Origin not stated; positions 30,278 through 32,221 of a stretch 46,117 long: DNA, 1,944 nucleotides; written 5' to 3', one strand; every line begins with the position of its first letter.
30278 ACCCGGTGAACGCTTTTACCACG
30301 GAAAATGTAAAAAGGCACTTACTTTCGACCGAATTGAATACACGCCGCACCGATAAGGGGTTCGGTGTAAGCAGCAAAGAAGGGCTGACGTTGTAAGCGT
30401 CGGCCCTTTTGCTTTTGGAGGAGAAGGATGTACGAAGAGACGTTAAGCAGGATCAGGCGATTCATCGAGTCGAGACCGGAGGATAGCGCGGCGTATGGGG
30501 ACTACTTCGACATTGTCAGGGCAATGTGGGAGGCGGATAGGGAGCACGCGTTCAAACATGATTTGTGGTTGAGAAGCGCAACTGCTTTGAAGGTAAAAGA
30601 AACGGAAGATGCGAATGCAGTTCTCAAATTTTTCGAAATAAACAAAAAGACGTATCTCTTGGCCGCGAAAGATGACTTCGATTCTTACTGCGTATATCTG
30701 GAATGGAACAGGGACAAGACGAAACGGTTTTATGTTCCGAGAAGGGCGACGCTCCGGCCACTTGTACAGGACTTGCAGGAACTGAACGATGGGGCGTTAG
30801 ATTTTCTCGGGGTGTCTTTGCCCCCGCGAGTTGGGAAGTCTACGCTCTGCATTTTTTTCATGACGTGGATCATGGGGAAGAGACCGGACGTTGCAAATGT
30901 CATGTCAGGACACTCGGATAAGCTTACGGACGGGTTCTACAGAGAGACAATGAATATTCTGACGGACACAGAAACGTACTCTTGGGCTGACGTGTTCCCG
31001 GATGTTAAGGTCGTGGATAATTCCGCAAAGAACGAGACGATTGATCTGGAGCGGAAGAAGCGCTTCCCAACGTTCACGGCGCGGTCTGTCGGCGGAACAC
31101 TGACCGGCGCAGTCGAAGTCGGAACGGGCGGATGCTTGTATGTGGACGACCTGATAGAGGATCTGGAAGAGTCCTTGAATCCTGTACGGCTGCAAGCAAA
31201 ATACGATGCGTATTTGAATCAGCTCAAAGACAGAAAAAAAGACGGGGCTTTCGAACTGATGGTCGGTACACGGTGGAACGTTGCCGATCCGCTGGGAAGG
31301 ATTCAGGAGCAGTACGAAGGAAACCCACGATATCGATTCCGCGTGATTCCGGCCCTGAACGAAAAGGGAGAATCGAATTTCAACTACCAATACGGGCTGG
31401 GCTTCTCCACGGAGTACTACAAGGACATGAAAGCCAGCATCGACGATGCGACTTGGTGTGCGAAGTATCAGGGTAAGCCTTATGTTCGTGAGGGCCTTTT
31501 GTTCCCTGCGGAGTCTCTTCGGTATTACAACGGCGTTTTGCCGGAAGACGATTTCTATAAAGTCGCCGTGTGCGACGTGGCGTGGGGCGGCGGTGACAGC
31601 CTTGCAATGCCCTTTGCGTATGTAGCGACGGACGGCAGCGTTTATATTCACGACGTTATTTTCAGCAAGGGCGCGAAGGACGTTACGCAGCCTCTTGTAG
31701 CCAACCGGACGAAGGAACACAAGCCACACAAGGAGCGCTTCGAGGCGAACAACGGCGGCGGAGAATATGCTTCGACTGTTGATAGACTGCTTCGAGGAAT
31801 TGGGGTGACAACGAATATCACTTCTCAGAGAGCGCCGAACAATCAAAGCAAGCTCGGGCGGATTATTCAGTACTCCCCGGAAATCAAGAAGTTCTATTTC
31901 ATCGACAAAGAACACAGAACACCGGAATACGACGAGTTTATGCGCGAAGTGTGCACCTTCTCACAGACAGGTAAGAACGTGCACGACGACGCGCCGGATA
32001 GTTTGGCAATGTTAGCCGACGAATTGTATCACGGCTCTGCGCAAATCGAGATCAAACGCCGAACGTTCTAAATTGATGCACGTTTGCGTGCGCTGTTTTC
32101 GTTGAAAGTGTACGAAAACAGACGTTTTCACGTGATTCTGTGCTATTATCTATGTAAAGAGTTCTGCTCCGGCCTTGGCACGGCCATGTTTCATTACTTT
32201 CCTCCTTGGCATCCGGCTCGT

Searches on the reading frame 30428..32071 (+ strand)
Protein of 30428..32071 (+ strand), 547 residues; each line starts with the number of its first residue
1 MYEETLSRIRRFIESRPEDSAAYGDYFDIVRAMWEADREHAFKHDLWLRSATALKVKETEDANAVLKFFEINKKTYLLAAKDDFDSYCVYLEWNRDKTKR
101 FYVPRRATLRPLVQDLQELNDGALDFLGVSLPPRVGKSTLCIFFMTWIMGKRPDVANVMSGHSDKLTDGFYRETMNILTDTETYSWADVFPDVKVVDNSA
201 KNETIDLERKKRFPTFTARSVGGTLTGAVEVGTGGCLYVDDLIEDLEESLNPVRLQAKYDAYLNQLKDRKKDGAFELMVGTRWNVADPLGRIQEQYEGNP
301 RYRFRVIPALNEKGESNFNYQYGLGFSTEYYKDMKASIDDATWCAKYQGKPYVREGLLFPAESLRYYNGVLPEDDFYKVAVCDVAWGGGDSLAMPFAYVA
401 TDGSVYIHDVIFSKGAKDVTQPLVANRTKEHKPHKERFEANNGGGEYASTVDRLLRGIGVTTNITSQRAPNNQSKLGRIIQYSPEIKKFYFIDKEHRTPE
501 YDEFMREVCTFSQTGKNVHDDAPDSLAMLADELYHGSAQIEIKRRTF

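Call 42: search_dna_similar(query=window:30428-32071:+, collection=phages, mode=protein, max_rows=15)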
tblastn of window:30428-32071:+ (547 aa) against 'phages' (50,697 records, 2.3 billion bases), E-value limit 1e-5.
Records with a match: 395; places in all: 395; records where one place covers at least 80% of the query: 92.
Best place of each record, by identity: 60-80% 2; <60% 393.
By first word of the organism name: Microbacterium 71; Lactococcus 40; Xanthomonas 36; Streptococcus 33; Bacteroides 29; Bacteriophage 21; Mycobacterium 17; Yersinia 16; Ralstonia 12; Bacillus 12; and 47 more.
By host as written in the record: - 47; Microbacterium foliorum NRRL B-24224 27; Microbacterium paraoxydans NWU1 21; Streptococcus thermophilus 14; Yersinia enterocolitica 14; Microbacterium foliorum NRRL B-24224 SEA 14; Xanthomonas oryzae pv. oryzae 14; Lactococcus lactis 11; and 136 more.
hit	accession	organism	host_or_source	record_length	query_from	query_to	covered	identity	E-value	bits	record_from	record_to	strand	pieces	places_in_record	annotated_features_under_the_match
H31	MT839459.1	Bacteriophage sp.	human fecal samples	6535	106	547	81%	65.0%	0e+0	587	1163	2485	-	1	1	record has no annotation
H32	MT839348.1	Bacteriophage sp.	human fecal samples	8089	117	547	79%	66.0%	0e+0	587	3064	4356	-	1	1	record has no annotation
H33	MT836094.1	Bacteriophage sp.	human fecal samples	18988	18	547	97%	53.4%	0e+0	590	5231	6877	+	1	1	record has no annotation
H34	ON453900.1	Clostridium phage Maintenon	[Clostridium] innocuum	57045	4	547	99%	47.7%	6e-159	507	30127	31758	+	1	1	terminase large subunit | hypothetical protein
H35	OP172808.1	Eggerthella phage EL753P1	Eggerthella lenta DA753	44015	50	547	91%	37.4%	2e-99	336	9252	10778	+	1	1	hypothetical protein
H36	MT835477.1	Bacteriophage sp.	human fecal samples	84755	67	531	85%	39.2%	1e-87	301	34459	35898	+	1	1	record has no annotation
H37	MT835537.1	Bacteriophage sp.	human fecal samples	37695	2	547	100%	33.2%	6e-81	282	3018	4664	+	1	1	record has no annotation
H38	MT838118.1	Bacteriophage sp.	human fecal samples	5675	76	531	83%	36.5%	3e-82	285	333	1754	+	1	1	record has no annotation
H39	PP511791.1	Dulem virus 39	Propithecus coquereli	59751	65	537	86%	30.8%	3e-53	201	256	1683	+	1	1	terminase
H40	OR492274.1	Fusobacterium phage phiPaco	Fusobacterium necrophorum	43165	80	532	83%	29.0%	4e-36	150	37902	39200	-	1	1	terminase large subunit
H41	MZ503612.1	Fusobacterium phage FNU_1P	Fusobacterium nucleatum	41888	68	533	85%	28.0%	8e-37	152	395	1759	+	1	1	terminase large subunit | terminase small subunit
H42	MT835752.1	Bacteriophage sp.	human fecal samples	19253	80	531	83%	28.8%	4e-39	159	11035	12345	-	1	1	record has no annotation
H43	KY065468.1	Streptococcus phage IPP27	Streptococcus pneumoniae 35B/2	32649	71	540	86%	26.7%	2e-33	142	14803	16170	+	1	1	hypothetical protein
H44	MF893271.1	Lysinibacillus phage vB_LspM-01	Lysinibacillus sphaericus C3-41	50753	70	526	84%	27.4%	2e-29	129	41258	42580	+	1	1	putative terminase large subunit protein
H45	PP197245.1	Terrisporobacter phage TVCOM_ph1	Terrisporobacter sp. COM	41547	97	542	82%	28.0%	6e-33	140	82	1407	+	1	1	terminase large subunit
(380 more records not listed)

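Call 43: get_annotated_region(hit=H34, flank=7000)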
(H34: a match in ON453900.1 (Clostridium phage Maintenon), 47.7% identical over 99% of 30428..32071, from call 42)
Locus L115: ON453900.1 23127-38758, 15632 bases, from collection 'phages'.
description: Clostridium phage Maintenon, complete genome.
organism: Clostridium phage Maintenon (NCBI taxid 2951972)
taxonomy: Viruses
host: [Clostridium] innocuum; source: feces; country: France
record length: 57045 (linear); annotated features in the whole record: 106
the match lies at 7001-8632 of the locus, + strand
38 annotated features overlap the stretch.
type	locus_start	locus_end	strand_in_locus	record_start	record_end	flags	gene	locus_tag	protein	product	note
CDS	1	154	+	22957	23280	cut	-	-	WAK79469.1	hypothetical protein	rasttk_feature_creation_tool=/opt/patric-common/ runtime/bin/phanotate version 1.5.0; ...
CDS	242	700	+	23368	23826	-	-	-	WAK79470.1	RNA polymerase sigma factor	rasttk_feature_creation_tool=/opt/patric-common/ runtime/bin/phanotate version 1.5.0; HHpred against PHROGS v3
CDS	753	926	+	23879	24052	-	-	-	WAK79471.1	hypothetical protein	rasttk_feature_creation_tool=/opt/patric-common/ runtime/bin/phanotate version 1.5.0; ...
CDS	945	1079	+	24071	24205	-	-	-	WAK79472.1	hypothetical protein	rasttk_feature_creation_tool=/opt/patric-common/ runtime/bin/phanotate version 1.5.0; ...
CDS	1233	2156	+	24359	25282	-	-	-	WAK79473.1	primase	rasttk_feature_creation_tool=/opt/patric-common/ runtime/bin/phanotate version 1.5.0; HHpred against PHROGS v3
CDS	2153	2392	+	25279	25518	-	-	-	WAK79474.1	hypothetical protein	rasttk_feature_creation_tool=/opt/patric-common/ runtime/bin/phanotate version 1.5.0; ...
CDS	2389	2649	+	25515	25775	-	-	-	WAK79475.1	hypothetical protein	rasttk_feature_creation_tool=/opt/patric-common/ runtime/bin/phanotate version 1.5.0; ...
CDS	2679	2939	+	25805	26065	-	-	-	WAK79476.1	hypothetical protein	rasttk_feature_creation_tool=/opt/patric-common/ runtime/bin/phanotate version 1.5.0; ...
CDS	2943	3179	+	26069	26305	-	-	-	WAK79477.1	hypothetical protein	rasttk_feature_creation_tool=/opt/patric-common/ runtime/bin/phanotate version 1.5.0; ...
CDS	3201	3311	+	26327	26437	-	-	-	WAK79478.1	hypothetical protein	rasttk_feature_creation_tool=/opt/patric-common/ runtime/bin/phanotate version 1.5.0; ...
CDS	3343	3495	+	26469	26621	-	-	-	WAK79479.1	hypothetical protein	rasttk_feature_creation_tool=/opt/patric-common/ runtime/bin/phanotate version 1.5.0; ...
CDS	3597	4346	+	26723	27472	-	-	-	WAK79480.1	terminase small subunit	rasttk_feature_creation_tool=/opt/patric-common/ runtime/bin/phanotate version 1.5.0; HHpred against PHROGS v3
CDS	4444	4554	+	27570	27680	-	-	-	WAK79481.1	hypothetical protein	rasttk_feature_creation_tool=/opt/patric-common/ runtime/bin/phanotate version 1.5.0; ...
CDS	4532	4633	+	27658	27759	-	-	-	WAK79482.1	hypothetical protein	rasttk_feature_creation_tool=/opt/patric-common/ runtime/bin/phanotate version 1.5.0; ...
CDS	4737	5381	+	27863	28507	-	-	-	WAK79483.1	hypothetical protein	rasttk_feature_creation_tool=/opt/patric-common/ runtime/bin/phanotate version 1.5.0; ...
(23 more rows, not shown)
